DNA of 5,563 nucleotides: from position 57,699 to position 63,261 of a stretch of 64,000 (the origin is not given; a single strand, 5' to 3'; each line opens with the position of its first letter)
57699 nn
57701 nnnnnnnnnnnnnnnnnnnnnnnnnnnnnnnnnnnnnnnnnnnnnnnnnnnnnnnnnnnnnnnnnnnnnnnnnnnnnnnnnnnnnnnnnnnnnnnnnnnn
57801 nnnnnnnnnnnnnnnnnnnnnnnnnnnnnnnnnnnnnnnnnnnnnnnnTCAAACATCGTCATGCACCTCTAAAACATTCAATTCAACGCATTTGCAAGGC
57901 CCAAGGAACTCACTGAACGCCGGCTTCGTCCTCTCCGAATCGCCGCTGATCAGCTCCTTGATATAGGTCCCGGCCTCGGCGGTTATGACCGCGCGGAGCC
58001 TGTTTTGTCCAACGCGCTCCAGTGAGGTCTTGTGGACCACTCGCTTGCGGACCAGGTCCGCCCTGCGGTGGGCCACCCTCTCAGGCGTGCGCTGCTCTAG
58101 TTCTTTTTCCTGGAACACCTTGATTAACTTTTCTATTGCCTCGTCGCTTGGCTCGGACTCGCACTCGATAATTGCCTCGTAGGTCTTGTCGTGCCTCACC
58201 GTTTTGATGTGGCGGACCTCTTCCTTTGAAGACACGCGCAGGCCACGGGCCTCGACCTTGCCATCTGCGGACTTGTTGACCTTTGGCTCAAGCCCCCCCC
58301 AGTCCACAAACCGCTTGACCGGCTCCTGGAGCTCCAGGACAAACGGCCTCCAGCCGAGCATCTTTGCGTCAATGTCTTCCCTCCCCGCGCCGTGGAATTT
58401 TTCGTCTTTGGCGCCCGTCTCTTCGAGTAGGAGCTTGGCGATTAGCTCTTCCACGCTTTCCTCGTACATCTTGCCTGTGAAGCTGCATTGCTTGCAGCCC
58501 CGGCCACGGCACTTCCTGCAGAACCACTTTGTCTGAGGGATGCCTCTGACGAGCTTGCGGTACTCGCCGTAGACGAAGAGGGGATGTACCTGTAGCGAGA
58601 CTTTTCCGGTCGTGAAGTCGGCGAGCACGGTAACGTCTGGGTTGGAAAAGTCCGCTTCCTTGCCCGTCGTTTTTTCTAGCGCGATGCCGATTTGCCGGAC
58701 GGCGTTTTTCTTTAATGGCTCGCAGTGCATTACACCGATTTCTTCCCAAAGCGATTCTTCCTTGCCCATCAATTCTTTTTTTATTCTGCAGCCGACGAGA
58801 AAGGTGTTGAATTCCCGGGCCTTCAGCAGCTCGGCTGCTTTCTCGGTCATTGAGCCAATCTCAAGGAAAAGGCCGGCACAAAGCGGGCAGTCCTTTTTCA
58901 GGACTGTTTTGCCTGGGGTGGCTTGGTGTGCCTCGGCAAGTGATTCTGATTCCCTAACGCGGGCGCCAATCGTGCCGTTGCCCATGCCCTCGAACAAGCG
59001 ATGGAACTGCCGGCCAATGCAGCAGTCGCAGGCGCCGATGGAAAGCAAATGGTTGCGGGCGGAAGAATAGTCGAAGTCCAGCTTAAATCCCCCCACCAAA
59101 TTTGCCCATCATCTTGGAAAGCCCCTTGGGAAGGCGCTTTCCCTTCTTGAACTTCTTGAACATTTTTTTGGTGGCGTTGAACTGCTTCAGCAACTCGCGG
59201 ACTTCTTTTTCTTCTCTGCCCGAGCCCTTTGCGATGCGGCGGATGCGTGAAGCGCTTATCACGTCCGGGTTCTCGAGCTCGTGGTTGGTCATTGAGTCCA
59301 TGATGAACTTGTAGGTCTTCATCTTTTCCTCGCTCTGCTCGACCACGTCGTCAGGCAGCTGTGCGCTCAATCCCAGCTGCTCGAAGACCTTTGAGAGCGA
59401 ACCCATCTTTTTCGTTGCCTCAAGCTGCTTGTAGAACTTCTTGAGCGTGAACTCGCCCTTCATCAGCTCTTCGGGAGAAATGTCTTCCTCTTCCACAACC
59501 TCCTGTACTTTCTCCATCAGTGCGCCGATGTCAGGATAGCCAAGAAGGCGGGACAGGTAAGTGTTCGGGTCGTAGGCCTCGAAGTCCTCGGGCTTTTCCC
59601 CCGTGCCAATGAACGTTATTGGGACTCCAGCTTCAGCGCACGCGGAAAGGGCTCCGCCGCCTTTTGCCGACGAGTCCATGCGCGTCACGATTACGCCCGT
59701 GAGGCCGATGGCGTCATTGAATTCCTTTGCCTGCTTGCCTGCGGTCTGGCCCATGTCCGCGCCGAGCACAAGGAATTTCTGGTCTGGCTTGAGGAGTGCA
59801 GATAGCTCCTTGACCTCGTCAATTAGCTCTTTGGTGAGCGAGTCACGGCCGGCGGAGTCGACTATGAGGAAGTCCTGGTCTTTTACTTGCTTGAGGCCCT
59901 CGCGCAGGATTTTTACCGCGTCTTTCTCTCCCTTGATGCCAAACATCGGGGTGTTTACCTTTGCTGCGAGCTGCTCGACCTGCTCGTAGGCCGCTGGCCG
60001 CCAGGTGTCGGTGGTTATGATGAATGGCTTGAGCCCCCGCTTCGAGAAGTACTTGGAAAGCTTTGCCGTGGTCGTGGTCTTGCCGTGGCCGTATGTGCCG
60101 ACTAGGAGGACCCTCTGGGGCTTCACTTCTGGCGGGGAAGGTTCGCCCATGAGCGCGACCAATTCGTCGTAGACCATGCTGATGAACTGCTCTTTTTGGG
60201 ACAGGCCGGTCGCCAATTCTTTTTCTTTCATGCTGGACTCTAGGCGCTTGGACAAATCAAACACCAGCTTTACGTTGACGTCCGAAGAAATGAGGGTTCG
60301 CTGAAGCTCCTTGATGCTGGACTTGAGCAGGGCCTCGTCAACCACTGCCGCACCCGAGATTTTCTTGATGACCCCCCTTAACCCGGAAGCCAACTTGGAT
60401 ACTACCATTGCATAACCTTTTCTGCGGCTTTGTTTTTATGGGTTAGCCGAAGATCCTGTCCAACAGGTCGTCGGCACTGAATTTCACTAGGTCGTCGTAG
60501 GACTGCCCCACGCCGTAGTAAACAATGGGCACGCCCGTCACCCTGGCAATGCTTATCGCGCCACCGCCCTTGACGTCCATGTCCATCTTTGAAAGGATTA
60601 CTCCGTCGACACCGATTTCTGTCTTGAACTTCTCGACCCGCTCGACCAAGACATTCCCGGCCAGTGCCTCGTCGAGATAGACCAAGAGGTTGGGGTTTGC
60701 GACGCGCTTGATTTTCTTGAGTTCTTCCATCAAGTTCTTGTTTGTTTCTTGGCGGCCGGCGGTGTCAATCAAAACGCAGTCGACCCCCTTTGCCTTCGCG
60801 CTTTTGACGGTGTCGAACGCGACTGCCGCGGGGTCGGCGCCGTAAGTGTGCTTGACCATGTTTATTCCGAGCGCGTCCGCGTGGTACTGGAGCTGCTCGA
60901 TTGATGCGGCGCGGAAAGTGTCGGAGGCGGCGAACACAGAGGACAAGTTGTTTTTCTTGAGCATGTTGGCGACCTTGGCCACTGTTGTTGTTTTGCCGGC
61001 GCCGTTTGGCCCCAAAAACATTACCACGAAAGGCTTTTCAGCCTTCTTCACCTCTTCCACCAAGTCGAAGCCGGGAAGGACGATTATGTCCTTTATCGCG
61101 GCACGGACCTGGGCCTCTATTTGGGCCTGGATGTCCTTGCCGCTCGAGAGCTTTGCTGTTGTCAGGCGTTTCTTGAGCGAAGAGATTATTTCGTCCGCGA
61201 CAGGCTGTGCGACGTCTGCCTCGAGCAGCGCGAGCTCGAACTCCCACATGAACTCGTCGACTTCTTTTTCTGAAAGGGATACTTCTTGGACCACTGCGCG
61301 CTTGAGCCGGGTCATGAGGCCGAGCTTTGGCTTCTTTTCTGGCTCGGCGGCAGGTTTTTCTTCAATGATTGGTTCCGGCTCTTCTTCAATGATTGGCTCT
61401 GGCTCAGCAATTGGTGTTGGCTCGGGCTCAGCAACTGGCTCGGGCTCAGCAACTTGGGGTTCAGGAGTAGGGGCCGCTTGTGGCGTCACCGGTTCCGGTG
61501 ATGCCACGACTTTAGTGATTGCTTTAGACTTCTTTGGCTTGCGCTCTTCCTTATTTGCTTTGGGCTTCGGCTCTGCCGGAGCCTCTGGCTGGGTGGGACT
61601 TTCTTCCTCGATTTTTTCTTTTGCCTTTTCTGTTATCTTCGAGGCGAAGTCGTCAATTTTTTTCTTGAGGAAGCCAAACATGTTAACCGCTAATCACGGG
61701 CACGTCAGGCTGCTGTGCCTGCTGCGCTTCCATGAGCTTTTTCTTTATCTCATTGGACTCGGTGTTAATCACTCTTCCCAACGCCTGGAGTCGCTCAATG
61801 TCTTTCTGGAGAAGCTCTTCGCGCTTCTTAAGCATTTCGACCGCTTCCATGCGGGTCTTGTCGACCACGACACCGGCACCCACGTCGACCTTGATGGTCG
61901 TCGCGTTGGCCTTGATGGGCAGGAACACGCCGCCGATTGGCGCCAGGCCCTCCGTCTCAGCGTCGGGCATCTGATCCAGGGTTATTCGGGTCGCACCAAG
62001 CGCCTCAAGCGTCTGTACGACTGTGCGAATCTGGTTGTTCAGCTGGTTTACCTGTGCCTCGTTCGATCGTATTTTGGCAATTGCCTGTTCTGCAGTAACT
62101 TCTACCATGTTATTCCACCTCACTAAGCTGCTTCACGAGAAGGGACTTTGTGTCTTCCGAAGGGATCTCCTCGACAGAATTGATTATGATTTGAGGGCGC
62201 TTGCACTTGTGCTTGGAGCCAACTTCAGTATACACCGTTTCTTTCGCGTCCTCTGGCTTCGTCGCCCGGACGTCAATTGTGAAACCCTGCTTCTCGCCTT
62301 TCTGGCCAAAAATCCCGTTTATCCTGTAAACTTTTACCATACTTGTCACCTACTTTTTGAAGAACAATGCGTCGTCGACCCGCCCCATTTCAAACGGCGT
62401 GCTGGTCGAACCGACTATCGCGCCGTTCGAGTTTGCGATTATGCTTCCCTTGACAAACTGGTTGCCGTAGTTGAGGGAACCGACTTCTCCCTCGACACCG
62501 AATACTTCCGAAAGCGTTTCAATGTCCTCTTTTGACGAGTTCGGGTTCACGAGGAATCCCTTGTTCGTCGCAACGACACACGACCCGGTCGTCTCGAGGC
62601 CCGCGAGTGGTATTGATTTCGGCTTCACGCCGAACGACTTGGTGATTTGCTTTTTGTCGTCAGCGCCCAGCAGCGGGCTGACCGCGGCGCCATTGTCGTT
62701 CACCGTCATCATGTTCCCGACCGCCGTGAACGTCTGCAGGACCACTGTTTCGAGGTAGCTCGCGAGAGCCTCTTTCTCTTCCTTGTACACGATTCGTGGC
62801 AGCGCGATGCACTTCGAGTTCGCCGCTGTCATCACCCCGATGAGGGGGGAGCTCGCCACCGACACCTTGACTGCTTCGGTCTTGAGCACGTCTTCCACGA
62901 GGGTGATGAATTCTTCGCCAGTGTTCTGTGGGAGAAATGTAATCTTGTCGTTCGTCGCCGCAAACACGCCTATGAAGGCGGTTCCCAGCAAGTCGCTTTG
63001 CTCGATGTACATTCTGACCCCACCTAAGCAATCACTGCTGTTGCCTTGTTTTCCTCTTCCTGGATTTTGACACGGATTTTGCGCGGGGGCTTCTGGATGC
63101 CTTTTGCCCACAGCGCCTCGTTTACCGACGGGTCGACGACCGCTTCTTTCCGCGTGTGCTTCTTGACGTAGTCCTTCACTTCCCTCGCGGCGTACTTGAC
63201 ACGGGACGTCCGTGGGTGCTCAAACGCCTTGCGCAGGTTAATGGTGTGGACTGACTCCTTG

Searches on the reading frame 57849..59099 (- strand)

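Call 53: search_protein_families(library=pfam, max_evalue=0.000001, proteins=[window:57849-59099:-])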
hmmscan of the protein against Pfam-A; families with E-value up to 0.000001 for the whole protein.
window:57849-59099:- (416 aa): 2 families
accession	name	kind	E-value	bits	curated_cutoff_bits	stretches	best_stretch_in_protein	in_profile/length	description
PF21238.2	Pus10_C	-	1.8e-60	204.9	27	1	175-412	1-231/232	Pus10, C-terminal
PF22023.1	Pus10_THUMP_arc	-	9.6e-21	74.2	28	1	86-161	3-78/78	Pus10 THUMP domain, archaeal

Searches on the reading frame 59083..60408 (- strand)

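Call 53: search_protein_families(library=pfam, max_evalue=0.000001, proteins=[window:59083-60408:-])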
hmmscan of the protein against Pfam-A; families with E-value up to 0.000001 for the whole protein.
window:59083-60408:- (441 aa): 3 families
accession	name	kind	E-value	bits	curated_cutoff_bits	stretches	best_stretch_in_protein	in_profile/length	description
PF00448.28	SRP54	-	3.7e-62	209.9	22.7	1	98-290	2-196/196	SRP54-type protein, GTPase domain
PF02978.25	SRP_SPB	-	1.2e-29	102.9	27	1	319-417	1-91/91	Signal peptide binding domain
PF02881.24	SRP54_N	-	4.7e-15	56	22.4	1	6-83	1-75/75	SRP54-type protein, helical bundle domain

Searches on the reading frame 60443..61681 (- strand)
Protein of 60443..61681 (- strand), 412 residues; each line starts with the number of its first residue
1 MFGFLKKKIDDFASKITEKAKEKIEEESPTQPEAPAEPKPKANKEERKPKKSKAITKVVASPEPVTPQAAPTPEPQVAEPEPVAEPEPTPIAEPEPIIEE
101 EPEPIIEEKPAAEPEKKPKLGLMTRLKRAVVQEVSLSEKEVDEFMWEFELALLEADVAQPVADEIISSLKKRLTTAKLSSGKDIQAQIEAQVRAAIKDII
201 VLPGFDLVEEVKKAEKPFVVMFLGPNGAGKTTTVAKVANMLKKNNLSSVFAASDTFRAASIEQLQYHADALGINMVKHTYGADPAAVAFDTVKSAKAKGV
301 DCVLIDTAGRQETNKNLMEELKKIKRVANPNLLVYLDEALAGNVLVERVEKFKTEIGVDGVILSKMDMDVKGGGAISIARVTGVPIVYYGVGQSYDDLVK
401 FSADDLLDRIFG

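Call 53: search_protein_families(library=pfam, max_evalue=0.000001, proteins=[window:60443-61681:-])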
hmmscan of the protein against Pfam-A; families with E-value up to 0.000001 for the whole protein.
window:60443-61681:- (412 aa): 2 families
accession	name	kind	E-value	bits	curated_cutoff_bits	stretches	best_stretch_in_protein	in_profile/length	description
PF00448.28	SRP54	-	1.7e-66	224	22.7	1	217-411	1-195/196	SRP54-type protein, GTPase domain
PF02881.24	SRP54_N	-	5e-11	43.1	22.4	1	123-187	2-70/75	SRP54-type protein, helical bundle domain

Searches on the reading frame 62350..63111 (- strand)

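Call 53: search_protein_families(library=pfam, max_evalue=0.000001, proteins=[window:62350-63111:-])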
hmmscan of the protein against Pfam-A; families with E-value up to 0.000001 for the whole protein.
window:62350-63111:- (253 aa): 1 family
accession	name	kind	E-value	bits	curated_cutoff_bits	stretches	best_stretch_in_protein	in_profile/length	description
PF01912.23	eIF-6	-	9.2e-51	172.5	25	1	41-231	4-197/197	eIF-6 family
